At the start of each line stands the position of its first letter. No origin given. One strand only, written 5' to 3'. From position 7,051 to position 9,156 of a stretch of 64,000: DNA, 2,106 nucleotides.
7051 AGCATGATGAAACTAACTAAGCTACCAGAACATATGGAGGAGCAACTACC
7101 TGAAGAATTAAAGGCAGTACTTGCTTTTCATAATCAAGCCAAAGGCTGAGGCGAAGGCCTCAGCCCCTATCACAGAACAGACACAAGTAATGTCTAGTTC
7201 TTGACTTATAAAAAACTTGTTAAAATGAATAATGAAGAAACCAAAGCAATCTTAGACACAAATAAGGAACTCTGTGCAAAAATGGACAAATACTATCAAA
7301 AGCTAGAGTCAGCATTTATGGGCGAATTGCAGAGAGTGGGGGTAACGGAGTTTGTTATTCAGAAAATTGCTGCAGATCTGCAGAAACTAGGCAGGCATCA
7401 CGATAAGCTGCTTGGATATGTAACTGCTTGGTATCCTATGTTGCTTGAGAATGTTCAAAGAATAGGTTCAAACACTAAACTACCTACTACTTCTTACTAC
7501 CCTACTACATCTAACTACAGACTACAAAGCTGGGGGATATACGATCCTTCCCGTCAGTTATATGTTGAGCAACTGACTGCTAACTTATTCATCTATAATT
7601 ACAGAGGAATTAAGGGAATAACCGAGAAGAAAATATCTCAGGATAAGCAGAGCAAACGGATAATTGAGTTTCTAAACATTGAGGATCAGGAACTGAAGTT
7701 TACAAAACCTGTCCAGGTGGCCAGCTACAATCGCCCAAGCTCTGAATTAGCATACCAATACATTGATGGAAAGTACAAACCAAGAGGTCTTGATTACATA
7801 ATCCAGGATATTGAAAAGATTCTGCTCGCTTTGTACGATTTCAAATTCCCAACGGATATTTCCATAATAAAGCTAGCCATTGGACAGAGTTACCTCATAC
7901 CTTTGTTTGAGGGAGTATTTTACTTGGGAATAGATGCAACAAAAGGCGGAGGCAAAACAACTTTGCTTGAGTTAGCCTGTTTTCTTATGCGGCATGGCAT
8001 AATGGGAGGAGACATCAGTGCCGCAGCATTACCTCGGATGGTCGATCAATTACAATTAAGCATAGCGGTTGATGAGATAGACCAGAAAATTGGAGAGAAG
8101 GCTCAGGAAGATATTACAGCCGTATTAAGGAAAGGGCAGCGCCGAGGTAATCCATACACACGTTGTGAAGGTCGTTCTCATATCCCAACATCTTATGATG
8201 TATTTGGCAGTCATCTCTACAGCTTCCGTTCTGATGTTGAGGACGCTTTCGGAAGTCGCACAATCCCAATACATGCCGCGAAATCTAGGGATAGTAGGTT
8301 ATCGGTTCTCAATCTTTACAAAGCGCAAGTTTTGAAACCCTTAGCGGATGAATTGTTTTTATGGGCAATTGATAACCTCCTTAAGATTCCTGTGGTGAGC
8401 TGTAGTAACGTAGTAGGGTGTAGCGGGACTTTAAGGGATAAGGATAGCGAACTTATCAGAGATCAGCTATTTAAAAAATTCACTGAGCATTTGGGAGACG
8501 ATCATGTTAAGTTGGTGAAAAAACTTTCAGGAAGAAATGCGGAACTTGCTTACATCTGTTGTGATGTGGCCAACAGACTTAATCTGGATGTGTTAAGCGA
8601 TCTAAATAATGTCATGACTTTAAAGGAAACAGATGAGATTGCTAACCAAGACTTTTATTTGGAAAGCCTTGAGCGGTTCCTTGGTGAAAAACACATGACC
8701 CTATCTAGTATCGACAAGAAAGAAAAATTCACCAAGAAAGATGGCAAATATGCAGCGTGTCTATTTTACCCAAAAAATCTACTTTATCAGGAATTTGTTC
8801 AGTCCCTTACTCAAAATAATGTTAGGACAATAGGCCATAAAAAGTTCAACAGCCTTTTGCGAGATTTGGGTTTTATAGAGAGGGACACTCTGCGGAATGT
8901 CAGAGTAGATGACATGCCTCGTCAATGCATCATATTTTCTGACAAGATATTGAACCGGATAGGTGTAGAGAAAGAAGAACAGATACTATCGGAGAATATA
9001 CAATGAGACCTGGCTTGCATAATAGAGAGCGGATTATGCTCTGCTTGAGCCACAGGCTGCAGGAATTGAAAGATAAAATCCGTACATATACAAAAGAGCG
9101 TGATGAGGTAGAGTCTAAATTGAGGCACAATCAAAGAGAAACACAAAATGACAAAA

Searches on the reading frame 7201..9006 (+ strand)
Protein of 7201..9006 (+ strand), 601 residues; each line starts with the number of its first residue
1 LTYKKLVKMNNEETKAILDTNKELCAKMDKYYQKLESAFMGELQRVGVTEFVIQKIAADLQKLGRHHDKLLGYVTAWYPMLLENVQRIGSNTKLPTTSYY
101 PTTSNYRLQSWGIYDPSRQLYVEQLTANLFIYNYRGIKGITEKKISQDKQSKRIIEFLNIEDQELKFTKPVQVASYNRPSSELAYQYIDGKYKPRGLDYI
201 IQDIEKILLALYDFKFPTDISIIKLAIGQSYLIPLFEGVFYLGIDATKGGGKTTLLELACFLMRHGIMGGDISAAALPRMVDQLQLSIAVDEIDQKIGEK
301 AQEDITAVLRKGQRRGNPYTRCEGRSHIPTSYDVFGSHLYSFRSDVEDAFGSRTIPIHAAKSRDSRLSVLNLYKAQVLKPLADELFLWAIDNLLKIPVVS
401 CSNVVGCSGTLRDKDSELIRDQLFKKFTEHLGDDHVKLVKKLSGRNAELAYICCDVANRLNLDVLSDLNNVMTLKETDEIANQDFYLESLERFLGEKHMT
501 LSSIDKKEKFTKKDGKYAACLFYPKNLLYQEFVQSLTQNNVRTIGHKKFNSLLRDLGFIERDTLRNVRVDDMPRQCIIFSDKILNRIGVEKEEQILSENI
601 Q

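Call 6: search_protein_families(library=pfam, proteins=[window:7201-9006:+], max_evalue=1)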
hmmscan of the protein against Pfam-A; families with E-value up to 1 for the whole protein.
window:7201-9006:+ (601 aa): 0 families

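Call 8: search_protein_families(library=phrogs, proteins=[window:7201-9006:+], max_evalue=0.1)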
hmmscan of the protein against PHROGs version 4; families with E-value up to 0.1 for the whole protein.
window:7201-9006:+ (601 aa): 1 family
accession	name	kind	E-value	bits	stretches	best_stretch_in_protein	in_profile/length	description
phrog_21086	-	unknown function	0.00019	21.2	1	242-338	247-345/617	-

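Call 9: search_protein_families(library=padloc, proteins=[window:7201-9006:+], max_evalue=0.1)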
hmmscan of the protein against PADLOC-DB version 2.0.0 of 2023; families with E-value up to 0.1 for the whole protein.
window:7201-9006:+ (601 aa): 0 families

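Call 10: search_protein_families(library=ncbifam, proteins=[window:7201-9006:+], max_evalue=0.1)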
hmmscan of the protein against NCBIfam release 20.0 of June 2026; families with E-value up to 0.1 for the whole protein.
window:7201-9006:+ (601 aa): 0 families

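Call 12: find_homologous_proteins(query=window:7201-9006:+, max_evalue=0.001)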
Query window:7201-9006:+ (601 aa): 55 proteins with E <= 0.001 among 8000 candidates.
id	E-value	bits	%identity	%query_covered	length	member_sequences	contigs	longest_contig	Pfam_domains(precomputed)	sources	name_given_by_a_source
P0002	0.0e+0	1338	100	99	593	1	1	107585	-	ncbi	ncbi:MAG: hypothetical protein ABH879_03550 [archaeon]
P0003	1.8e-169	583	53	81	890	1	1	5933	-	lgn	-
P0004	1.0e-146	508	47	83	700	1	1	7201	-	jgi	jgi:hypothetical protein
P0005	1.0e-143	498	46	81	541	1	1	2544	-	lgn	-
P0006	1.0e-139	485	46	86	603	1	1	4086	-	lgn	-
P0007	1.4e-133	465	46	76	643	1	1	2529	-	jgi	jgi:hypothetical protein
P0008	7.4e-128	446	44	82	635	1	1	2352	-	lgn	-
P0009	1.4e-120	422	44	81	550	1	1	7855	-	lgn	-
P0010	1.9e-120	421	44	82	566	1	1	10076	-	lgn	-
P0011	5.9e-119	416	42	81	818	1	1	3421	PF09250.17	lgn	-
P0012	9.5e-119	416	44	81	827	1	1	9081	PF09250.17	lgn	-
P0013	2.2e-117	411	42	85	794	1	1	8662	PF09250.17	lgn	-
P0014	2.4e-117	411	41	85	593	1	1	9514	-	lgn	-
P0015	5.9e-117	410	42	84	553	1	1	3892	-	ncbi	-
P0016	1.1e-116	409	42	83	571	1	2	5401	-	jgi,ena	jgi:hypothetical protein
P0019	2.8e-115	404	41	81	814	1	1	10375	PF09250.17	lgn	-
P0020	4.5e-114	400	41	84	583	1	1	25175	-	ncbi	-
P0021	5.6e-114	400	42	81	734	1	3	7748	PF09250.17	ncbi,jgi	-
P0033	2.6e-105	371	38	84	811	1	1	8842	-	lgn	-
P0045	2.7e-78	282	33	82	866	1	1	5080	-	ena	-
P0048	2.1e-77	279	47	50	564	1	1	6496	PF09250.17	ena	-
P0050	2.6e-76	276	33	82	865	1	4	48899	-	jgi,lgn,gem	-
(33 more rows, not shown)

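Call 16: find_encoding_contigs(protein=P0020, flank=10000, max_places=2)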
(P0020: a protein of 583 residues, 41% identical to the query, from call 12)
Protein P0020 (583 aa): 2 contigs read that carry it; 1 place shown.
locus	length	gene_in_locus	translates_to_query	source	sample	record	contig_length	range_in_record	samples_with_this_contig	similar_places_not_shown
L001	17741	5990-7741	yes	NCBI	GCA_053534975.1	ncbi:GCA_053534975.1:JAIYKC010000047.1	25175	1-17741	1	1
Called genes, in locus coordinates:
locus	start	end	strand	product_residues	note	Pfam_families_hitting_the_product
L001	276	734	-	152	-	PF01876:RNase_P_p30 (weak)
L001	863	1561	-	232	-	PF00696:AA_kinase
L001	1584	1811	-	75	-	-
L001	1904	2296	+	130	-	-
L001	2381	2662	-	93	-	PF04010:DUF357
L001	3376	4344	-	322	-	-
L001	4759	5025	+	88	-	-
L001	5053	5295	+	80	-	-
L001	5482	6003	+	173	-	PF01807:Zn_ribbon_DnaG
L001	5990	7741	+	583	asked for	-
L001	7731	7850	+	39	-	-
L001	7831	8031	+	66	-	-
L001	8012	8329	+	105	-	-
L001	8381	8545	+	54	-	-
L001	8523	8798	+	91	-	-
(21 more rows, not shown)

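Call 17: find_encoding_contigs(protein=P0050, flank=10000, max_places=2)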
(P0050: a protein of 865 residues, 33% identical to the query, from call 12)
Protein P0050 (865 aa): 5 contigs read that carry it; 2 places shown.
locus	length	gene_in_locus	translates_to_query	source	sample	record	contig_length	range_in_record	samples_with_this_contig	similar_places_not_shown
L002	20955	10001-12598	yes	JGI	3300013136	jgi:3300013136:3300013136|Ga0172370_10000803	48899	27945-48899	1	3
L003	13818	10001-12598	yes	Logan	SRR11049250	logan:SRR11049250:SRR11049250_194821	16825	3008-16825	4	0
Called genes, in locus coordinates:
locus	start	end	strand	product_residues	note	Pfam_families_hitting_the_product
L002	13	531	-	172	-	PF00827:Ribosomal_L15e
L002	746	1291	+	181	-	PF01864:CarS-like, PF01148:CTP_transf_1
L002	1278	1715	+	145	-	-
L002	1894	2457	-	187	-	-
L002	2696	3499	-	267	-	PF02899:Phage_int_SAM_1 (faint), PF13495:Phage_int_SAM_4, PF00589:Phage_integrase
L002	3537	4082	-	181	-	PF01966:HD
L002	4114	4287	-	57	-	PF03911:Sec61_beta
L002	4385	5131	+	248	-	PF20143:NAD_kinase_C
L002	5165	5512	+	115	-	PF03874:RNA_pol_Rpb4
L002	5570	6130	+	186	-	PF04919:DUF655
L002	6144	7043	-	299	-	-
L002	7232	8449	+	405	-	PF00589:Phage_integrase (weak)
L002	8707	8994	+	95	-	-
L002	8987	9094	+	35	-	-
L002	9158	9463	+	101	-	-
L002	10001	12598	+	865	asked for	-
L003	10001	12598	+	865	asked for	-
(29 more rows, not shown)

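Call 40: find_related_loci(query=A2, collection=genome_contigs, flank=10000)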
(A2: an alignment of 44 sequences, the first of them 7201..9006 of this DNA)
Query A2 (601 aa) in genome_contigs; peptide patterns used: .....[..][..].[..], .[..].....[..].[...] (x = any residue, [..] = any of these).
599 stretches matched a pattern (row limit reached: there are more); 1 encode a relative of the query (tblastn E <= 1e-3); 1 distinct loci.
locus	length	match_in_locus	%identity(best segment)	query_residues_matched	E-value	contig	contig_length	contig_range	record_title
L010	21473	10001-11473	44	104-592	2e-134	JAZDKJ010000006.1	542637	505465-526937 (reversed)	MAG: Candidatus Woesearchaeota archaeon isolate MEGAHIT-group-0.53 k141_6708147, whole genome shotgun sequence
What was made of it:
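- Homologues sit in small integrase-bearing islands of archaeal contigs, one of them from Woesearchaeota (calls 16, 17, 40).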

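Call 41: search_solved_structures(query=A2, max_evalue=1, show_alignments=2)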
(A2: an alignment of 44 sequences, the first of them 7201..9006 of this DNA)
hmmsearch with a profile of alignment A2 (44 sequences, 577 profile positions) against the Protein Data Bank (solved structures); distinct sequences matched with E-value up to 1: 0.
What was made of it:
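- Tried and rejected: The profile search of the NTPase family against PDB sequences gave no hit (call 41).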

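Call 52: predict_structure(alignment_id=A2)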
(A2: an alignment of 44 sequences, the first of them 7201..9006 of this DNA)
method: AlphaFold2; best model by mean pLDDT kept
length: 601 residues; sequences in the alignment: 44
mean_pLDDT: 84.7   pTM: 0.73
mean pLDDT of the five models: 84.7, 84.3, 83.5, 83.5, 82.3
residues with pLDDT >= 90: 376; 70-90: 101; 50-70: 86; < 50: 38
segments of 3 or more residues with pLDDT < 50: 1-10, 87-105, 594-601
pLDDT, mean of each block of 10 residues (from residue 1): 44 54 64 66 57 70 66 67 52 34 59 94 97 98 94 93 92 95 98 97 97 95 98 94 90 96 95 88 95 76 81 91 88 94 85 94 93 97 98 86 55 85 92 97 96 97 97 91 85 95 86 92 97 91 86 94 94 95 90 51 41
secondary structure, 60 per line:
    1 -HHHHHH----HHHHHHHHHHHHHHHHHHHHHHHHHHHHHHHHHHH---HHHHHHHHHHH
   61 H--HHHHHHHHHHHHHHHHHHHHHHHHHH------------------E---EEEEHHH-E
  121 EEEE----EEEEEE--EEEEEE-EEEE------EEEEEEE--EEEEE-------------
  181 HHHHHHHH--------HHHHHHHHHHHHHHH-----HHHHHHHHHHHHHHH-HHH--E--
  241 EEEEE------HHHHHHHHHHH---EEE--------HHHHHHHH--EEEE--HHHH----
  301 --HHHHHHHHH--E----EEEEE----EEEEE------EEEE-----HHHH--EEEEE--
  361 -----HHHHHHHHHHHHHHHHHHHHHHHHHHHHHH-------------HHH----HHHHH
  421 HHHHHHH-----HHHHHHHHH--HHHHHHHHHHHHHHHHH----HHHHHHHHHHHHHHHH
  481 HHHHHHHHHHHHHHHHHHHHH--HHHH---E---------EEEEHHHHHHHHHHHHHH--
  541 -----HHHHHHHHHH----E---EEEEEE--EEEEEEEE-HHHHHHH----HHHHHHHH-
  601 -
elements in order: H2-7 H12-46 H50-61 H64-89 E112-115 E120-124 E129-134 E137-142 E144-147 E154-160 E163-167 H181-188 H197-211 H217-231 E241-245 H252-262 E266-268 H277-284 E287-290 H293-296 H303-311 E319-323 E328-332 E339-342 H348-351 E354-358 H366-395 H416-427 H433-441 H444-460 H465-501 H504-507 E521-524 H525-538 H546-555 E564-569 E572-579 H581-587 H592-599
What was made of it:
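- On Primase-helicase Rep proteins of mobile elements (SF3/AAA+ helicase, often fused to Prim-Pol): Its N-terminal 105 residues are helical and of low confidence (call 52).
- The AF2 model has pLDDT 84.7 (call 52).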

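Call 55: fold_search(model_id=the predicted structure, library=pdb)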
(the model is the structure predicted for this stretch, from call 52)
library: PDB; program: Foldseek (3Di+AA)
matches with E <= 10: 848; with E <= 0.001: 38
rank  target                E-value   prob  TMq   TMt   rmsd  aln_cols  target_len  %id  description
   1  9bcx_4                6.5e-07  1.00  0.26  0.23  22.5       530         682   11  Cryo-EM structure of the S. cerevisiae ORC-Cdc6-Mcm2-7-DNA complex with a fully closed Mcm2-Mcm5 DNA entry gate (released 2025-01-01)
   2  8tch_A                1.0e-06  1.00  0.25  0.29  16.5       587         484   10  Initiation of replication protein with helicase activity encoded by Pathogenicity Island SaPIBov1 (released 2024-07-03)
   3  8q67_E                2.0e-06  1.00  0.28  0.29  12.5       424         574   13  Crystal structure of a homohexameric MCM from M. acidophilum (released 2025-03-12)
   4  8w7m_7                2.1e-06  1.00  0.29  0.27  11.5       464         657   13  Yeast replisome in state V (released 2023-12-06)
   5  8kg6_4                4.6e-06  1.00  0.29  0.26  13.8       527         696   12  Yeast replisome in state I (released 2023-12-06)
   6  9e2z_7                1.4e-05  1.00  0.29  0.31  11.6       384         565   14  Cryo-EM structure of human CMG helicase stalled at G4-containing DNA template (released 2025-03-26)
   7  8s0a_2                2.5e-05  1.00  0.26  0.23  18.6       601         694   11  H. sapiens MCM2-7 hexamer bound to double stranded DNA (released 2024-10-02)
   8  8p5e_7                4.2e-05  1.00  0.28  0.26  13.5       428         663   12  S. cerevisiae nexus-sCMGE after DNA replication initiation (released 2024-05-29)
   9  7jgr_G                4.9e-05  0.98  0.14  0.20  18.7       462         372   13  Structure of Drosophila ORC bound to DNA (84 bp) and Cdc6 (released 2020-09-09)
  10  7pmk_7                1.3e-04  1.00  0.29  0.27  13.6       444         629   13  S. cerevisiae replisome-SCF(Dia2) complex bound to double-stranded DNA (conformation I) (released 2021-11-10)
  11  9ivf_A                1.5e-04  1.00  0.28  0.27  19.9       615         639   11  Structure of Full-Length AsfvPrimPol with polyT DNA (released 2025-12-24)
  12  9ivf_C                1.6e-04  1.00  0.26  0.25  11.6       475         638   10  Structure of Full-Length AsfvPrimPol with polyT DNA (released 2025-12-24)
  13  8iqi_C                1.6e-04  1.00  0.25  0.18  12.1       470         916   10  Structure of Full-Length AsfvPrimPol in Complex-Form (released 2023-07-26)
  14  5u8t_3                1.8e-04  1.00  0.26  0.27  12.3       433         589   12  Structure of Eukaryotic CMG Helicase at a Replication Fork and Implications (released 2017-02-08)
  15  7pt6_2                2.1e-04  1.00  0.26  0.25  13.6       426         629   11  Structure of MCM2-7 DH complexed with Cdc7-Dbf4 in the presence of ATPgS, state III (released 2022-06-08)
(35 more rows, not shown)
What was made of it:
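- Its fold neighbours are MCM, the SaPIbov1 Rep helicase, PriRep1, AsfvPrimPol and AAV Rep40 (call 55).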

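Call 67: find_encoding_contigs(protein=P0004, flank=8000, max_places=2)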
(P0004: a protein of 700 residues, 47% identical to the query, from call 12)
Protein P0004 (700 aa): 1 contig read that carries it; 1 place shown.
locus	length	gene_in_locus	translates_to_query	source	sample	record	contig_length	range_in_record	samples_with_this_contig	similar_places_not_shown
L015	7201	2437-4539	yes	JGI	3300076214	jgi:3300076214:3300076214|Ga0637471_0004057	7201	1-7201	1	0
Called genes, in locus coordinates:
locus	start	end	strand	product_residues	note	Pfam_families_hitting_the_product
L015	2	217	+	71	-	?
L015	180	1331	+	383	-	-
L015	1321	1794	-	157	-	-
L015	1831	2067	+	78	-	-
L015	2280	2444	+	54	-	-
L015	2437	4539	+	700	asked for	-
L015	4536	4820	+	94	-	-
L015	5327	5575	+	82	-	-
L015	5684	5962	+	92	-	-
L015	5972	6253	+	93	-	-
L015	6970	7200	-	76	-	?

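Call 68: find_encoding_contigs(protein=P0003, flank=8000, max_places=2)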
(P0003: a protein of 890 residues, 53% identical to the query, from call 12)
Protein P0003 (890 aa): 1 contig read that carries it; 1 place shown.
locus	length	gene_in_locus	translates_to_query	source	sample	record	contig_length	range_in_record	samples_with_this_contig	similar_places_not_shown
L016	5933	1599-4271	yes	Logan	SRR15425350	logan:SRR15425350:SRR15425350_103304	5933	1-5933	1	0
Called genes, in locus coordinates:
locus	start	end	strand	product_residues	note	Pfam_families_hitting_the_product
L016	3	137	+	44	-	?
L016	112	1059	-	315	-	-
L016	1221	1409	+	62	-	-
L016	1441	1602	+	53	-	-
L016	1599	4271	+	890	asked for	-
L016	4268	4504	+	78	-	-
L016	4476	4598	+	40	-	-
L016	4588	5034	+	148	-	-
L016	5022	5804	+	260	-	PF05707:Zot (weak)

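Call 83: search_protein_families(library=pfam, proteins=[P0011, P0013, P0021, P0003, P0050, P0004, L010:9257-11665:+, P0033, P0045], max_evalue=0.01)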
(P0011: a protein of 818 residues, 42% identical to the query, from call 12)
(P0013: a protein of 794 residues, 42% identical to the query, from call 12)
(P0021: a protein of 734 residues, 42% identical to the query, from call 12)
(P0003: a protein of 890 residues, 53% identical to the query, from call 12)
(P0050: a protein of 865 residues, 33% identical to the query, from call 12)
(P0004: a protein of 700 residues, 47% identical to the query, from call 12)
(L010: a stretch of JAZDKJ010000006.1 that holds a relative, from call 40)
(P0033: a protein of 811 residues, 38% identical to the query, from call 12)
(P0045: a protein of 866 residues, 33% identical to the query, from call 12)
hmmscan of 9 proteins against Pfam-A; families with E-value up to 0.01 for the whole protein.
P0011 (818 aa): 2 families
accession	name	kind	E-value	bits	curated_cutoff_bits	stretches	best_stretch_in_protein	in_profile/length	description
PF09250.16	Prim-Pol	-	5.9e-13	50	22.8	1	18-155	15-151/158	Bifunctional DNA primase/polymerase, N-terminal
PF01807.25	Zn_ribbon_DnaG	-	4.6e-05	23.6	24.9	1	220-281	34-95/98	CHC2 zinc finger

P0013 (794 aa): 1 family
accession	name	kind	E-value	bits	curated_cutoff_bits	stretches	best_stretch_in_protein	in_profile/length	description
PF09250.16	Prim-Pol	-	3.6e-13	50.7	22.8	1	22-161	15-153/158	Bifunctional DNA primase/polymerase, N-terminal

P0021 (734 aa): 1 family
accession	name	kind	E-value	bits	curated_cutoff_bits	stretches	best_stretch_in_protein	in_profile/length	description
PF09250.16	Prim-Pol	-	4.5e-06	27.6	22.8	1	15-142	10-153/158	Bifunctional DNA primase/polymerase, N-terminal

P0003 (890 aa): 0 families

P0050 (865 aa): 0 families

P0004 (700 aa): 0 families

L010:9257-11665:+ (802 aa): 1 family
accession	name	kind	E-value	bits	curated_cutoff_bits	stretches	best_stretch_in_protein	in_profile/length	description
PF09250.16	Prim-Pol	-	1.6e-07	32.4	22.8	1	21-142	17-148/158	Bifunctional DNA primase/polymerase, N-terminal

P0033 (811 aa): 0 families

P0045 (866 aa): 0 families
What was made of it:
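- On Primase-helicase Rep proteins of mobile elements (SF3/AAA+ helicase, often fused to Prim-Pol): Homologues P0011, P0013, P0021 and the L010 ORF do have PF09250 (call 83).
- Several have an N-terminal Prim-Pol domain, and one also has a DnaG-type zinc finger (calls 12, 83).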

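Call 85: find_related_loci(query=A2, collection=metagenome_contigs, flank=10000)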
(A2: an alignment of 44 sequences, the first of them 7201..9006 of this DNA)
Query A2 (601 aa) in metagenome_contigs; peptide patterns used: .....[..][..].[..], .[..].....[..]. (x = any residue, [..] = any of these).
600 stretches matched a pattern, but none encodes a relative of the query by tblastn (E <= 1e-3).

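Call 86: find_related_loci(query=A2, collection=viral_contigs, flank=10000)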
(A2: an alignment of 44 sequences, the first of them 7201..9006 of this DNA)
Query A2 (601 aa) in viral_contigs; peptide patterns used: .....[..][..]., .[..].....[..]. (x = any residue, [..] = any of these).
198 stretches matched a pattern, but none encodes a relative of the query by tblastn (E <= 1e-3).
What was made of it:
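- Tried and rejected: The broad NTPase alignment found only one genome locus (call 40) and nothing in metagenome or viral contigs (calls 85, 86).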

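Call 88: find_related_loci(query=A4, collection=metagenome_contigs, flank=10000)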
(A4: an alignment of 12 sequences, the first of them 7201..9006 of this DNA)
Query A4 (601 aa) in metagenome_contigs; peptide patterns used: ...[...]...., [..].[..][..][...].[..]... (x = any residue, [..] = any of these).
62 stretches matched a pattern; 14 encode a relative of the query (tblastn E <= 1e-3); 14 distinct loci.
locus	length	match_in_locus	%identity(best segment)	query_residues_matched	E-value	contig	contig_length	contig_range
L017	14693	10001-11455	45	105-587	7e-130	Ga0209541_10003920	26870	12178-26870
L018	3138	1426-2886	40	91-589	8e-122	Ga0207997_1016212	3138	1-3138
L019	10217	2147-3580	42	108-589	5e-117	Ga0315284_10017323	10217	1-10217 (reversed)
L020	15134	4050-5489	39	102-583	8e-114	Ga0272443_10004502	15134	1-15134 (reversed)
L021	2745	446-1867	41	106-586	2e-117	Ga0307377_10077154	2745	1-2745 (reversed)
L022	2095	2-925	46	276-587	4e-89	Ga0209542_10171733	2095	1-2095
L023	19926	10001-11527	33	109-599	1e-81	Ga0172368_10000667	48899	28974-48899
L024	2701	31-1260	36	200-600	2e-81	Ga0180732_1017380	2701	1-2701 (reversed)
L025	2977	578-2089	30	103-601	7e-79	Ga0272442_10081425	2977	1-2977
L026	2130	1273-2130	46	108-383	1e-76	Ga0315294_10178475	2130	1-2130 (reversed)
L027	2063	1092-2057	43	85-408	1e-73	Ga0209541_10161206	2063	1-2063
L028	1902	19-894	42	301-595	3e-70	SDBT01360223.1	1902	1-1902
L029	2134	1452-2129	44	94-334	5e-60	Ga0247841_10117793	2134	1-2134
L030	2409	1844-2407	38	106-292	3e-40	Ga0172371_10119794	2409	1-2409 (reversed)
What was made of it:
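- Tried and rejected: A tighter alignment then gave 14 metagenome loci (call 88).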

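Call 92: search_dna_similar(query=window:7201-9006:+, collection=phages, mode=protein, max_evalue=0.01, max_rows=10)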
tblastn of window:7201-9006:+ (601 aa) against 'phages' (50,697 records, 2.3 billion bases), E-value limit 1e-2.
Records with a match: 1; places in all: 1; records where one place covers at least 80% of the query: 0.
Best place of each record, by identity: <60% 1.
By first word of the organism name: Pseudomonas 1.
By host as written in the record: Pseudomonas aeruginosa 1.
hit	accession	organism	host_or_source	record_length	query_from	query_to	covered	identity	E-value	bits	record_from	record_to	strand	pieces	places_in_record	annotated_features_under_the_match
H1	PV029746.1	Pseudomonas phage Phipami28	Pseudomonas aeruginosa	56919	251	357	18%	27.8%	4e-4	50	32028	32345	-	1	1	hypothetical protein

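Call 93: search_dna_similar(query=window:7201-9006:+, collection=plasmids, mode=protein, max_evalue=0.01, max_rows=10)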
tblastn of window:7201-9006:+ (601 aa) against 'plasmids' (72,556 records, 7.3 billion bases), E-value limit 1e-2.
Records with a match: 4; places in all: 4; records where one place covers at least 80% of the query: 0.
Best place of each record, by identity: <60% 4.
By first word of the organism name: Acinetobacter 3; Pseudomonas 1.
By predicted mobility (MOB-suite, as given by PLSDB): non-mobilizable 3; mobilizable 1.
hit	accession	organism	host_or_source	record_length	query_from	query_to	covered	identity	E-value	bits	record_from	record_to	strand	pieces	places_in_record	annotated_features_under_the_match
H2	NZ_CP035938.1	Acinetobacter cumulans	Pure Culture,Sewage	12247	187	396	35%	25.3%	3e-5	55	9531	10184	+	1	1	hypothetical protein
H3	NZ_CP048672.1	Acinetobacter sp. YH12138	Pig,feces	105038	187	396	35%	25.3%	4e-5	55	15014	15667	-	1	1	hypothetical protein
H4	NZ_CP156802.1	Acinetobacter sp. ANC 7892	cattle,whole organism,cattle feces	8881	169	396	38%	22.3%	5e-4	51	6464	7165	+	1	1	hypothetical protein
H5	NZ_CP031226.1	Pseudomonas amygdali pv. lachrymans str. M301315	-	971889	187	393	34%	23.3%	1e-3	50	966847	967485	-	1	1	hypothetical protein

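Call 94: get_annotated_region(hit=H4, flank=4000)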
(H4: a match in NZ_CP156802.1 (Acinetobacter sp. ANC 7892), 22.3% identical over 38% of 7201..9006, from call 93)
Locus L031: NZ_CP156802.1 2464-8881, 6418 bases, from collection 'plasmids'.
description: Acinetobacter sp. ANC 7892 plasmid pANC7892.1, complete sequence
organism: Acinetobacter sp. ANC 7892 (NCBI taxid 3151489)
taxonomy: Bacteria; Pseudomonadota; Gammaproteobacteria; Moraxellales; Moraxellaceae; Acinetobacter; Acinetobacter sp. ANC 7892
host: -; source: cattle,whole organism,cattle feces; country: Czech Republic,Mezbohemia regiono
typing (MOB-suite, as given by PLSDB): non-mobilizable
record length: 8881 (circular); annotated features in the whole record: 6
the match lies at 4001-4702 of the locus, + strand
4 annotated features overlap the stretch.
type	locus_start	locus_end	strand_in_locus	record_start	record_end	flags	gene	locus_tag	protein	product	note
CDS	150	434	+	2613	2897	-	-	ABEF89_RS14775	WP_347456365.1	hypothetical protein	-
CDS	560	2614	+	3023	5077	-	-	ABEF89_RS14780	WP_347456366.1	hypothetical protein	-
CDS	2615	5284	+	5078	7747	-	-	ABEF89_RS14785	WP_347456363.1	hypothetical protein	-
CDS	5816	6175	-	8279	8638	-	-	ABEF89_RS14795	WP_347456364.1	hypothetical protein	-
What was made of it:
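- Tried and rejected: The NTPase gave only weak partial hits to hypothetical proteins of a Pseudomonas phage and of small Acinetobacter plasmids (calls 92-94).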
